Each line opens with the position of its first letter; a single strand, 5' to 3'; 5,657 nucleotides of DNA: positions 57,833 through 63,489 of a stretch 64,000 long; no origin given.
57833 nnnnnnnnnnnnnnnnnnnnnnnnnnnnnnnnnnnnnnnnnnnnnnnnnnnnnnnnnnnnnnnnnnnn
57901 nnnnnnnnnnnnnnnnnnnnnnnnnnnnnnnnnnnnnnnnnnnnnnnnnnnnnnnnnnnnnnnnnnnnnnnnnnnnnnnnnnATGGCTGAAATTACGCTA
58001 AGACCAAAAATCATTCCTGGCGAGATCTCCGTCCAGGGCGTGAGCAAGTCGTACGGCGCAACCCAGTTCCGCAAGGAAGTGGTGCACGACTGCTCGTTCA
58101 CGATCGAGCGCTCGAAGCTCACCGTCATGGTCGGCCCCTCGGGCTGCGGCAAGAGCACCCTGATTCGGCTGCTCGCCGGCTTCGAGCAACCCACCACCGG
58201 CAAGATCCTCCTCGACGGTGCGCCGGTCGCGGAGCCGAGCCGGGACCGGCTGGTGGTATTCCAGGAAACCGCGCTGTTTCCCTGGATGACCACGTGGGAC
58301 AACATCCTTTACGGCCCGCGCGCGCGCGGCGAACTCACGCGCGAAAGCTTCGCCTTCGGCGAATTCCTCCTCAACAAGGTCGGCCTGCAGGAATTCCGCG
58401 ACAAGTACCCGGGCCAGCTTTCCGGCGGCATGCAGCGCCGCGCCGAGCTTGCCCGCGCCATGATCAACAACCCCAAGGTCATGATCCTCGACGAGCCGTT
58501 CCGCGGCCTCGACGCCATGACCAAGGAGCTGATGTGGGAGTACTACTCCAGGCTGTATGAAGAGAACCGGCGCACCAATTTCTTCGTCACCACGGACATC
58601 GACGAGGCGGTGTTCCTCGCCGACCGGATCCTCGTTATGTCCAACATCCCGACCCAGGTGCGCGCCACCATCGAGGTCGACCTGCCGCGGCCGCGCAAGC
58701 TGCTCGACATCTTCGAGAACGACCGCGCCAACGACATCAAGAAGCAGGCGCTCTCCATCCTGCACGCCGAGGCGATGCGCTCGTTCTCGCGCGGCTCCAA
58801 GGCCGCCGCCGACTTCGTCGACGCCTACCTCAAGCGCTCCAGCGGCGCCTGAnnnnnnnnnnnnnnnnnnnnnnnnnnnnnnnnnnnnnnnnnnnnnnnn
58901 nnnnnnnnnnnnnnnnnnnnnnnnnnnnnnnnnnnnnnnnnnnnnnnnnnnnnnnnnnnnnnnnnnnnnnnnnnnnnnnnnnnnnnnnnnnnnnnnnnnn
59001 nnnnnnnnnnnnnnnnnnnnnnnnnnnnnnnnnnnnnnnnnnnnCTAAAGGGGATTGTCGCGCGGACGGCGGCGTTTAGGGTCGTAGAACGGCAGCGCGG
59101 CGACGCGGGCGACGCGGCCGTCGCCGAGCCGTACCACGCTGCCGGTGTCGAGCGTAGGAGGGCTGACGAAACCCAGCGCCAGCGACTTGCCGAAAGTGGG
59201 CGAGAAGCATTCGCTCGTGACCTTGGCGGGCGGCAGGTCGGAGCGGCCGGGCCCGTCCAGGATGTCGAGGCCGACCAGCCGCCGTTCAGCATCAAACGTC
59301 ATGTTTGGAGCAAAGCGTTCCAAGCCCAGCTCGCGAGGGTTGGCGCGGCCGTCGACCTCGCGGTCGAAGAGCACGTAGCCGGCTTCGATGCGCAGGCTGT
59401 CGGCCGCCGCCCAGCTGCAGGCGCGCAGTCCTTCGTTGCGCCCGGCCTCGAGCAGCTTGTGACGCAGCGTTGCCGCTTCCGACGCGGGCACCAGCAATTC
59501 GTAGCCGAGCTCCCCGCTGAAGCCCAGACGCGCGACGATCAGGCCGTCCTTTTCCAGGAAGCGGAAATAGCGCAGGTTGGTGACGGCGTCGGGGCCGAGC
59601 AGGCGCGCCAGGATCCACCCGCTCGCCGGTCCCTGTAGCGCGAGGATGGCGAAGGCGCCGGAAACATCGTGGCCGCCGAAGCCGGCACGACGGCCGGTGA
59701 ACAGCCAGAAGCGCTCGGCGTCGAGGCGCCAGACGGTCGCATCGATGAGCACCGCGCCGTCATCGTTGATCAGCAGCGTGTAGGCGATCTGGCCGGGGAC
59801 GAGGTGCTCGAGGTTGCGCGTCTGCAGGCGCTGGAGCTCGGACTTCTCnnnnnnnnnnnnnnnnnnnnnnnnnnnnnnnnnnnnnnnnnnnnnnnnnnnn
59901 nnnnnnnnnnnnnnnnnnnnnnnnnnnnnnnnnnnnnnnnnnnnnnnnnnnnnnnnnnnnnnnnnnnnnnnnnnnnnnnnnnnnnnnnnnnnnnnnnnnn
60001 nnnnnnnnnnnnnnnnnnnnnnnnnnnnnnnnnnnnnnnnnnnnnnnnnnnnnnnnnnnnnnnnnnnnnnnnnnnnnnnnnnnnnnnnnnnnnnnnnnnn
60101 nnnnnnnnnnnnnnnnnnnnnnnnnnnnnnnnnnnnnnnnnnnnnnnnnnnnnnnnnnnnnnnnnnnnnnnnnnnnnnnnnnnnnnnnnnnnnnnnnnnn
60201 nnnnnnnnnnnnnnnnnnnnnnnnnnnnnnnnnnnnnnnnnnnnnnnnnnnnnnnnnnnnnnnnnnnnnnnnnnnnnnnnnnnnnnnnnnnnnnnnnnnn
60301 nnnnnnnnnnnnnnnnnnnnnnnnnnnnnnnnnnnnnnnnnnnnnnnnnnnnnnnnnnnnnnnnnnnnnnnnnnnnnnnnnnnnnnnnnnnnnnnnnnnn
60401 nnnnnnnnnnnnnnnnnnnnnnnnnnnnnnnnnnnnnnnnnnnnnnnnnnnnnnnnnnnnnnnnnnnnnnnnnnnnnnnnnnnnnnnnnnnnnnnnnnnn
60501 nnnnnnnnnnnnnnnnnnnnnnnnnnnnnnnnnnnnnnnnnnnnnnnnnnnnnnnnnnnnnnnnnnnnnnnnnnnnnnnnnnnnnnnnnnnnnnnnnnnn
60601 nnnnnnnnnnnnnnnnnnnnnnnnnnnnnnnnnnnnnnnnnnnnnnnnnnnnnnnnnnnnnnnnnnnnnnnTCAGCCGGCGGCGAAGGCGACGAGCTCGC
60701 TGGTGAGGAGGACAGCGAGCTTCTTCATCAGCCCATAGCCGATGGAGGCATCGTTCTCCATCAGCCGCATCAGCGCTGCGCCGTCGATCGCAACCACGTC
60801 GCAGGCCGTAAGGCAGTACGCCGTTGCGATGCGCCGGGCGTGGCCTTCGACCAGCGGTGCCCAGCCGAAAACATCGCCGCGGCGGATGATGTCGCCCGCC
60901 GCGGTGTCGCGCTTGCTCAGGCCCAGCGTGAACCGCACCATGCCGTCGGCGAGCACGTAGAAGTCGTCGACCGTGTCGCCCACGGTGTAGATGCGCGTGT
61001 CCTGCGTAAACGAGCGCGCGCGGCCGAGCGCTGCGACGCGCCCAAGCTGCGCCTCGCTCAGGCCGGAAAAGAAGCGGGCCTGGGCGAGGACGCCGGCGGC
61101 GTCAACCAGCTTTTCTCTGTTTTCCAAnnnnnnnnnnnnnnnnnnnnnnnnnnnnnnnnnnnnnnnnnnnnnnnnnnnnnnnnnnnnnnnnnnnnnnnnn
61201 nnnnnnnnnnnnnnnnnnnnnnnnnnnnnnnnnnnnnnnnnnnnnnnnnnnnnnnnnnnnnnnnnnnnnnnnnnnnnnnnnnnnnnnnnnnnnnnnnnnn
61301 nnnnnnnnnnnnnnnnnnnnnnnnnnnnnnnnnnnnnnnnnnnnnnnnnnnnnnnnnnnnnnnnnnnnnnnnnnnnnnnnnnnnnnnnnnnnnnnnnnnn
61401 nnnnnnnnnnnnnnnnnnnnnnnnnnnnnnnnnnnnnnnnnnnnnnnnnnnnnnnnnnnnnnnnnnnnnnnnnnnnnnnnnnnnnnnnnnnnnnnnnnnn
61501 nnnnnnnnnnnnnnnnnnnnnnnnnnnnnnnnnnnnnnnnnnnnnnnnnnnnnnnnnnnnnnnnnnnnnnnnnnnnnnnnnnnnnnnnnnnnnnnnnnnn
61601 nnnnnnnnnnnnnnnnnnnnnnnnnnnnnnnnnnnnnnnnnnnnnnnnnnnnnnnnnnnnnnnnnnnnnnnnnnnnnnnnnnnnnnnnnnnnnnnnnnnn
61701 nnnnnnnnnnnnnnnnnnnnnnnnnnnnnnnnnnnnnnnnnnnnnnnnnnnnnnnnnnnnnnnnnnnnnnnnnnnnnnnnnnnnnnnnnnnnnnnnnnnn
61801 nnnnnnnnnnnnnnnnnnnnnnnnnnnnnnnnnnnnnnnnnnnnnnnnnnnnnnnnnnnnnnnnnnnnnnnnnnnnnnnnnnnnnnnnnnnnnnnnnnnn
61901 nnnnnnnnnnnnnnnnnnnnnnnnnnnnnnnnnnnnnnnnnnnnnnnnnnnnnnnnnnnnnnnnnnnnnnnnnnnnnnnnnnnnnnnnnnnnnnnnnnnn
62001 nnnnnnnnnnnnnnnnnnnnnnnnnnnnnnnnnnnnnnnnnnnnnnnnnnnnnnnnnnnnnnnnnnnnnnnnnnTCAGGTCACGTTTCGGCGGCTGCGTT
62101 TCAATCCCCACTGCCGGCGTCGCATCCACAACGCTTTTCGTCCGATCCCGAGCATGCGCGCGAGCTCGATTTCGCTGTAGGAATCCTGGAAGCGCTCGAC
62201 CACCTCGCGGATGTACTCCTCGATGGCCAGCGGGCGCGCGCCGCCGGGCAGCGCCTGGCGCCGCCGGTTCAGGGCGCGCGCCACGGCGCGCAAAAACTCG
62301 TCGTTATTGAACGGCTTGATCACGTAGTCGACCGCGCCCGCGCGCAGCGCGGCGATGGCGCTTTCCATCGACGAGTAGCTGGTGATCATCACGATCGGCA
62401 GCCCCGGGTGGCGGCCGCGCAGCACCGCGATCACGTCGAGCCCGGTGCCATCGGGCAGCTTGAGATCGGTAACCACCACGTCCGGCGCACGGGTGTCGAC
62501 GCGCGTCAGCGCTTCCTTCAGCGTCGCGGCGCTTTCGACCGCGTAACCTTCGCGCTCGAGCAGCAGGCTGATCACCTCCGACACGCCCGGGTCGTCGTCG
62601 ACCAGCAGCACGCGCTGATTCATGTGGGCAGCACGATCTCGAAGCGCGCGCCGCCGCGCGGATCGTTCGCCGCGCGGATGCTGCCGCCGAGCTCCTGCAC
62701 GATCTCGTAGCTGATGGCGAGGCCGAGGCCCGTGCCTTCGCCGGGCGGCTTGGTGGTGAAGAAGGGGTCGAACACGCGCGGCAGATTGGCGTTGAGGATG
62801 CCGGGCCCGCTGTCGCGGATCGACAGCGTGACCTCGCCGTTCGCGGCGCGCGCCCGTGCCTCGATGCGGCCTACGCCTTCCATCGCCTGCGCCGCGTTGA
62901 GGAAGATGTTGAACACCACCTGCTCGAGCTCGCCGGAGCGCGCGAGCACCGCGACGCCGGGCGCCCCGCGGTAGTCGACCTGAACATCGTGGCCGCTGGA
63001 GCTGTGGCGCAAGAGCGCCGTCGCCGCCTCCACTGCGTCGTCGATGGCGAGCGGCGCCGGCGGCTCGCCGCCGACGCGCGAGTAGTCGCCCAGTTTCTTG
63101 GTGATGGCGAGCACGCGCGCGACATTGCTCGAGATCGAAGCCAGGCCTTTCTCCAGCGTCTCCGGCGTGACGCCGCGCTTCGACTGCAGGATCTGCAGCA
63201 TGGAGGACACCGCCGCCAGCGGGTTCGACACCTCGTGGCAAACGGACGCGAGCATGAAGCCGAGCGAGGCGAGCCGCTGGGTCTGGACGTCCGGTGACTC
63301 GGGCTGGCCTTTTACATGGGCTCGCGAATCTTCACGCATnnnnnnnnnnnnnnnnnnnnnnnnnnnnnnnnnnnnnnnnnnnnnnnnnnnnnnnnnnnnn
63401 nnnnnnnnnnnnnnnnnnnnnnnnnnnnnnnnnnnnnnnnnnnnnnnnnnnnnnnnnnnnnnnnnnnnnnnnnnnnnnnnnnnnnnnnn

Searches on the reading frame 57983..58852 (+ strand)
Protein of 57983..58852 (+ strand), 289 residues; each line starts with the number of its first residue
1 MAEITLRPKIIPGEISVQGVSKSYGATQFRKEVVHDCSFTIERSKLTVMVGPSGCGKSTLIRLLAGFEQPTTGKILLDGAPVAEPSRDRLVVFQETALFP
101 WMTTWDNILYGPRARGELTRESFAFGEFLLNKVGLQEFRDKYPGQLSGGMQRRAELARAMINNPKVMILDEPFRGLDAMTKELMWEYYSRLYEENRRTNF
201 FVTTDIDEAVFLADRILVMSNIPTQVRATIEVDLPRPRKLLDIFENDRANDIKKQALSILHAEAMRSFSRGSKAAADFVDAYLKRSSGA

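Call 3: search_protein_families(library=pfam, proteins=[window:57983-58852:+], max_evalue=0.01)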
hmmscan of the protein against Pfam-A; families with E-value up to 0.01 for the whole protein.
window:57983-58852:+ (289 aa): 12 families
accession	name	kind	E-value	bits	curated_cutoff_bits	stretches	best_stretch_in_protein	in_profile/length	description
PF00005.33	ABC_tran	-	1.1e-34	120.4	25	1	35-173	2-136/137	ABC transporter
PF13304.12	AAA_21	-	2.4e-06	28.3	27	1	46-67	1-22/304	AAA domain, putative AbiEii toxin, Type IV TA system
PF03193.22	RsgA_GTPase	-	4.5e-05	23.8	30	1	42-75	105-137/174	RsgA GTPase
PF13401.12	AAA_22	-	0.0019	19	27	1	44-87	5-33/130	AAA domain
PF03215.21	Rad17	-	0.0022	18.4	23.8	1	43-65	44-66/186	Rad17 P-loop domain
PF13555.12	AAA_29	-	0.0023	18.1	27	1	37-61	15-39/61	P-loop containing region of AAA domain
PF13521.12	AAA_28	-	0.0025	18.5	27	0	48-67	3-22/164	AAA domain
PF20703.3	nSTAND1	-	0.0036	17.4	27.1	1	30-62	19-51/379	Novel STAND NTPase 1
PF13671.12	AAA_33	-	0.0039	17.9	27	0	46-65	1-20/143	AAA domain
PF00004.35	AAA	-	0.0041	18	21.2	0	48-66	2-20/131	ATPase family associated with various cellular activities (AAA)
PF07728.20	AAA_5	-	0.0047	17.4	22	0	48-66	3-21/139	AAA domain (dynein-related subfamily)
PF13476.12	AAA_23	-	0.0052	17.9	27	0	41-64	17-39/201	AAA domain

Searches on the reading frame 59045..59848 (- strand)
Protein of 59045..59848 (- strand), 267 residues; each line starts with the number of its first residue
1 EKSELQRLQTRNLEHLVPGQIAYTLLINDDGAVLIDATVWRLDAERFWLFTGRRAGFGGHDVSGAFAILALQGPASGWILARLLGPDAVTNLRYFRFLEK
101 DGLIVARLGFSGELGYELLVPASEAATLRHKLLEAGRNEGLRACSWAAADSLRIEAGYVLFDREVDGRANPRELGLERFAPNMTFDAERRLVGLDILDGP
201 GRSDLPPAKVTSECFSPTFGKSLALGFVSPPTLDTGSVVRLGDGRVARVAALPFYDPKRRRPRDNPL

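Call 28: search_protein_families(library=pfam, proteins=[window:59045-59848:-], max_evalue=0.001)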
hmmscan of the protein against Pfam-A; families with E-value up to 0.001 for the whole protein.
window:59045-59848:- (267 aa): 2 families
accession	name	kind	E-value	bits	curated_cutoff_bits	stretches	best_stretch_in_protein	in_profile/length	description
PF01571.26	GCV_T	-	2.5e-38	132.3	25.6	1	3-178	60-254/255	Aminomethyltransferase folate-binding domain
PF08669.17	GCV_T_C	-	1.7e-07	31.5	25.9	1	209-256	30-80/80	Glycine cleavage T-protein C-terminal barrel domain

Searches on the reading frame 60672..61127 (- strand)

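Call 28: search_protein_families(library=pfam, proteins=[window:60672-61127:-], max_evalue=0.001)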
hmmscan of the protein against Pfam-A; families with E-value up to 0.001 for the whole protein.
window:60672-61127:- (151 aa): 1 family
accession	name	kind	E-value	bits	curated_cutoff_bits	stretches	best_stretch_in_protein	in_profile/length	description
PF00027.35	cNMP_binding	-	1.8e-13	50.7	27.5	1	38-126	2-89/89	Cyclic nucleotide-binding domain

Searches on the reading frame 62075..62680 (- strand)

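Call 28: search_protein_families(library=pfam, proteins=[window:62075-62680:-], max_evalue=0.001)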
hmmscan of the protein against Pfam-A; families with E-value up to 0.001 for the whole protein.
window:62075-62680:- (201 aa): 2 families
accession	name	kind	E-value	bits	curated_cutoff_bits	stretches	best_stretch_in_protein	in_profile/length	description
PF00072.30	Response_reg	-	2.2e-30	105.5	30.2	1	24-133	1-110/111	Response regulator receiver domain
PF20161.5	VpsR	-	0.00013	22.1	23.7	1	19-133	8-120/121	VpsR domain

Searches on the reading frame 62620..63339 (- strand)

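Call 28: search_protein_families(library=pfam, proteins=[window:62620-63339:-], max_evalue=0.001)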
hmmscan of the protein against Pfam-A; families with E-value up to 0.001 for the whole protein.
window:62620-63339:- (239 aa): 3 families
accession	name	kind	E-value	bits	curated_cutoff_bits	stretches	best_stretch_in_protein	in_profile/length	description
PF02518.31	HATPase_c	-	2.2e-23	83.2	26.4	1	137-238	5-108/111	Histidine kinase-, DNA gyrase B-, and HSP90-like ATPase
PF00512.31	HisKA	-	2.9e-08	34.1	26.9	1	27-90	3-64/66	His Kinase A (phospho-acceptor) domain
PF13581.12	HATPase_c_2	-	0.00035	21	27.4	1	152-221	46-114/127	Histidine kinase-like ATPase domain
